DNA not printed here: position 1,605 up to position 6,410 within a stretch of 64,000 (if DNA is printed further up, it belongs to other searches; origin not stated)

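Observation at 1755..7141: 1501-aa tandem GHKL (Hsp90/MORC-like) ATPase with C-terminal HExxH, adjacent to a secreted trypsin-like protease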

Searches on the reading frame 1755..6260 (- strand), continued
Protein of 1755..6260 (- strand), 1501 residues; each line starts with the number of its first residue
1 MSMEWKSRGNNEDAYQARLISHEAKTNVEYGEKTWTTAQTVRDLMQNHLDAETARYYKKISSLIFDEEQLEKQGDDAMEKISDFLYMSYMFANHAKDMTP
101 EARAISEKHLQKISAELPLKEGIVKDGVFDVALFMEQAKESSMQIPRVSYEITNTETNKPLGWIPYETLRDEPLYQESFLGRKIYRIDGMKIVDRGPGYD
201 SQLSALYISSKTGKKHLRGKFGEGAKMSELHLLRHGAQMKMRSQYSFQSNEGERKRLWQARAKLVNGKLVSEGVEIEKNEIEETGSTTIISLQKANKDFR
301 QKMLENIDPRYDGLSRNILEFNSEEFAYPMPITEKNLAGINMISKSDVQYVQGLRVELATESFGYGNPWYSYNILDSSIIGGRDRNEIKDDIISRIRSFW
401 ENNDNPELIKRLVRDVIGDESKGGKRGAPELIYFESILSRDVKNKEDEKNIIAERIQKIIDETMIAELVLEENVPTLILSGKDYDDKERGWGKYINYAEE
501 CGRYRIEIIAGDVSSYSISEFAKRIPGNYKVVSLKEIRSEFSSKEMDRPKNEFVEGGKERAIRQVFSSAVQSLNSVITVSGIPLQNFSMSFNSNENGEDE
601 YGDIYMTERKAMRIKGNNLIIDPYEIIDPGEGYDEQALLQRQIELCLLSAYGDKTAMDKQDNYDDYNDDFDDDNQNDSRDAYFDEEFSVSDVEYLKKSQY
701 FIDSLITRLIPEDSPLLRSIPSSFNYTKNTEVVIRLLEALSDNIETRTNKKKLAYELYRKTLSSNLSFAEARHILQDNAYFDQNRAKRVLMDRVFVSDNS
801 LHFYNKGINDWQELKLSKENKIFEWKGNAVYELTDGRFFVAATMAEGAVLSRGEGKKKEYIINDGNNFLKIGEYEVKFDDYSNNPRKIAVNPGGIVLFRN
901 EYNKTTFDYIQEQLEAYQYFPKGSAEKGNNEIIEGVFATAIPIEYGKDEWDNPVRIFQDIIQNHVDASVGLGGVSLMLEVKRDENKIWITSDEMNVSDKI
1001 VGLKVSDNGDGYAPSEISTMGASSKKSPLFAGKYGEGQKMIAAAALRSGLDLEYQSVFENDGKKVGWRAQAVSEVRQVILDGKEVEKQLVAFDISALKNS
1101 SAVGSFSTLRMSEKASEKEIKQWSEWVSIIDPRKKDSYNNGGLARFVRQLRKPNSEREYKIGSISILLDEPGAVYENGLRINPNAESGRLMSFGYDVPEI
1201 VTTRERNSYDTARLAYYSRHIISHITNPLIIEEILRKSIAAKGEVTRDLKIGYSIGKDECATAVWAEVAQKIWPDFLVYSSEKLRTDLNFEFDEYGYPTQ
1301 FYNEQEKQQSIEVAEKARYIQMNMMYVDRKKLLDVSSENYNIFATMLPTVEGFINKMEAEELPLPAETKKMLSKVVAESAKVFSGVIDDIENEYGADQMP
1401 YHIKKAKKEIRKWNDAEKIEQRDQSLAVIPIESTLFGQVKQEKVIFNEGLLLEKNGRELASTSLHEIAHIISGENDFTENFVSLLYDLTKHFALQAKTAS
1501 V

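Call 87: search_protein_families(library=pfam, proteins=[L044:4863-6200:+, L045:4827-6137:+, P0209, P0222, P0267], max_evalue=10)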
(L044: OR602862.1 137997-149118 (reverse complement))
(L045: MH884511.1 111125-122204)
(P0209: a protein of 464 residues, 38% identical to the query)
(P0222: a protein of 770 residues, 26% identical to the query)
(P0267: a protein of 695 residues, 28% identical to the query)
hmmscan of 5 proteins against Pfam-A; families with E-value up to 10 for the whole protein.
L044:4863-6200:+ (446 aa): 5 families
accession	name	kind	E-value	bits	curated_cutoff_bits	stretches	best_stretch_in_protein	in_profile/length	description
PF02518.31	HATPase_c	-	4.8e-05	24.2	26.4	1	18-140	4-105/111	Histidine kinase-, DNA gyrase B-, and HSP90-like ATPase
PF13589.12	HATPase_c_3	-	7.4e-05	23.2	25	1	18-91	5-86/137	Histidine kinase-, DNA gyrase B-, and HSP90-like ATPase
PF20573.4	DUF6782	-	0.0021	17.8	27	1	334-423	25-115/241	Putative metallopeptidase family (DUF6782)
PF20352.3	DUF6647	-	0.14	12.3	24.1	1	373-410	84-121/174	Domain of unknown function (DUF6647)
PF10263.15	SprT-like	-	0.15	12.4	25.6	1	363-410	29-73/108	SprT-like family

L045:4827-6137:+ (437 aa): 2 families
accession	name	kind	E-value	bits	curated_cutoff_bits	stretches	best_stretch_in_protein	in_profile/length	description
PF11554.13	DUF3232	-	0.044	14.3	27.4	1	335-383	17-65/152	Protein of unknown function (DUF3232)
PF10263.15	SprT-like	-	0.12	12.7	25.6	1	384-414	47-79/108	SprT-like family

P0209 (464 aa): 2 families
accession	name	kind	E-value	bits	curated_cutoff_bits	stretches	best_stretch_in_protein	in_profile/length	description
PF13678.12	Peptidase_M85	-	0.087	12.9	23.8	1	420-436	157-173/251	NFkB-p65-degrading zinc protease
PF13589.12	HATPase_c_3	-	0.26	11.7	25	1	70-115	35-86/137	Histidine kinase-, DNA gyrase B-, and HSP90-like ATPase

P0222 (770 aa): 3 families
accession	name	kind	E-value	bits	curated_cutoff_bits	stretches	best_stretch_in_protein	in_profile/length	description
PF02518.31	HATPase_c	-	1.4e-06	29.1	26.4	2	356-419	8-80/111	Histidine kinase-, DNA gyrase B-, and HSP90-like ATPase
PF13589.12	HATPase_c_3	-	6e-06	26.8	25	2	38-110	6-91/137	Histidine kinase-, DNA gyrase B-, and HSP90-like ATPase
PF22410.1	DnaG_helical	-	0.027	15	27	1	547-584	6-44/55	DNA primase DnaG, helical domain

P0267 (695 aa): 3 families
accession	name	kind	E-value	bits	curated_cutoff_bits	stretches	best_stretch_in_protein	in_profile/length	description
PF02518.31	HATPase_c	-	0.00052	20.9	26.4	1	48-117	8-84/111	Histidine kinase-, DNA gyrase B-, and HSP90-like ATPase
PF13589.12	HATPase_c_3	-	0.00081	19.9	25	1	48-123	5-94/137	Histidine kinase-, DNA gyrase B-, and HSP90-like ATPase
PF13796.11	Sensor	-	1.5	9.3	28.2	1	333-371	39-72/162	Putative sensor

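Call 88: list_cluster_members(proteins=[P0209, P0065, P0288, P0280])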
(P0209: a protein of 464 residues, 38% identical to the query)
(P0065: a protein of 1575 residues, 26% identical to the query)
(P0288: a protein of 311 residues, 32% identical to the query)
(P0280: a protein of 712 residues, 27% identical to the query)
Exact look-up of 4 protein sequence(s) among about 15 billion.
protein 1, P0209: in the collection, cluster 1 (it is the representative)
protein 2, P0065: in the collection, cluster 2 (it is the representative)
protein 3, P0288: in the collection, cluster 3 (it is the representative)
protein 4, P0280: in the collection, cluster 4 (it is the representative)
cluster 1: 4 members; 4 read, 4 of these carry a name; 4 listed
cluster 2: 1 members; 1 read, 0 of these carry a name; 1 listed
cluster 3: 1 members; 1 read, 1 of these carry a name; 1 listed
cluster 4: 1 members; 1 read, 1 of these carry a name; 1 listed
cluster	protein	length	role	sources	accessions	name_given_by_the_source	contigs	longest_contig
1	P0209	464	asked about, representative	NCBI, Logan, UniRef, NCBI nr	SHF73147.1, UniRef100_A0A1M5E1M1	hypothetical protein SAMN02745218_02969 [Desulfofundulus australicus DSM 11792] | MPN635 N-terminal domain-containing protein n=1 Tax=Desulfofundulus australicus DSM 11792 ...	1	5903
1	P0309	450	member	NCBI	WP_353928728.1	hypothetical protein [Desulfofundulus kuznetsovii]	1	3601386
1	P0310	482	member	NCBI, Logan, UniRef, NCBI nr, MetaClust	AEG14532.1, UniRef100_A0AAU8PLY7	hypothetical protein Desku_0933 [Desulfofundulus kuznetsovii DSM 6115] | MPN635 N-terminal domain-containing protein n=2 Tax=Desulfofundulus kuznetsovii ... | 760568.Desku_0933 NOG314613 ""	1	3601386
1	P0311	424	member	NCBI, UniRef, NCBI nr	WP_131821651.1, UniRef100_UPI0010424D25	hypothetical protein [Desulfofundulus australicus] | hypothetical protein n=1 Tax=Desulfofundulus australicus TaxID=1566 RepID=UPI0010424D25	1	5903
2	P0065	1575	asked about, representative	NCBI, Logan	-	-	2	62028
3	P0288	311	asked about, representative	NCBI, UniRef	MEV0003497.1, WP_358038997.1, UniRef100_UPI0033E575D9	ATP-binding protein [Micromonospora sp. NPDC050980] | ATP-binding protein n=1 Tax=Micromonospora sp. NPDC050980 TaxID=3155161 ...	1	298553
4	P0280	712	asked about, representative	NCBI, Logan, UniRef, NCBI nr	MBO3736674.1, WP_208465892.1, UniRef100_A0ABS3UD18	hypothetical protein [Actinoplanes flavus] | Histidine kinase-, DNA gyrase B-, and HSP90-like ATPase n=1 Tax=Actinoplanes flavus ...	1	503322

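Call 92: find_encoding_contigs(protein=P0267, flank=7000, max_places=1)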
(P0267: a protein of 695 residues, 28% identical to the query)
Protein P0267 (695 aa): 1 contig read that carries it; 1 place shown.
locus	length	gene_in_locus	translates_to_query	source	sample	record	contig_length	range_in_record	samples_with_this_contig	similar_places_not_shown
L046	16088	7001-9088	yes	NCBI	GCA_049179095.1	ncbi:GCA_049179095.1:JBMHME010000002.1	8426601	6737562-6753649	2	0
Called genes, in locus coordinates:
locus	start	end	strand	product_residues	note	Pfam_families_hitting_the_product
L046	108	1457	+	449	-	-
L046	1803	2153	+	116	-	PF11774:Lsr2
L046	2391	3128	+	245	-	PF00990:GGDEF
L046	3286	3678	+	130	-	-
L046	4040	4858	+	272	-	-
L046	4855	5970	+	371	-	-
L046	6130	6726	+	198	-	-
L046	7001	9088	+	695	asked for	PF25856:MPN635_N (faint)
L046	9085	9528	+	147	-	-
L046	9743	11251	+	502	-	PF13541:ChlI, PF01078:Mg_chelatase, PF13335:Mg_chelatase_C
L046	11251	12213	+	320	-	PF02481:DNA_processg_A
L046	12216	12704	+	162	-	-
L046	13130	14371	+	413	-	PF01551:Peptidase_M23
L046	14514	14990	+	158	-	-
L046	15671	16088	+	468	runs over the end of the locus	PF07690:MFS_1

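Call 93: find_encoding_contigs(protein=P0207, flank=7000, max_places=1)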
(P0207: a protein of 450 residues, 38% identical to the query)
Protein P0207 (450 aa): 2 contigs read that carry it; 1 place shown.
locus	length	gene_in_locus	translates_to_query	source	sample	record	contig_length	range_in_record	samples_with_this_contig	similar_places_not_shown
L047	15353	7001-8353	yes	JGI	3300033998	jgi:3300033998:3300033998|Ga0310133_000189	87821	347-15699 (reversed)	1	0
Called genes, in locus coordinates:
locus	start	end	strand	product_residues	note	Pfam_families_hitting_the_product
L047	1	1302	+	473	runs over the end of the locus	PF11348:DUF3150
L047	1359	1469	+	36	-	-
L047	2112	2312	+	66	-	-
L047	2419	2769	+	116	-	-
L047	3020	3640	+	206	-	-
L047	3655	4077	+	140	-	-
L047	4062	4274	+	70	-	-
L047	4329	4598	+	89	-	-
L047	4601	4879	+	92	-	-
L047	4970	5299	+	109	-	-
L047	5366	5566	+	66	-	-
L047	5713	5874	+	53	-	-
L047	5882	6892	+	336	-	-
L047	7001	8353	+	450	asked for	PF25856:MPN635_N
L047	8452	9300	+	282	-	PF08401:ArdcN (weak)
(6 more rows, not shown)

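Call 98: find_related_loci(query=A1, collection=viral_contigs, flank=5000)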
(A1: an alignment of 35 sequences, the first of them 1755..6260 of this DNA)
Query A1 (1501 aa) in viral_contigs; peptide patterns used: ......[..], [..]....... (x = any residue, [..] = any of these).
47 stretches matched a pattern, but none encodes a relative of the query by tblastn (E <= 1e-3).
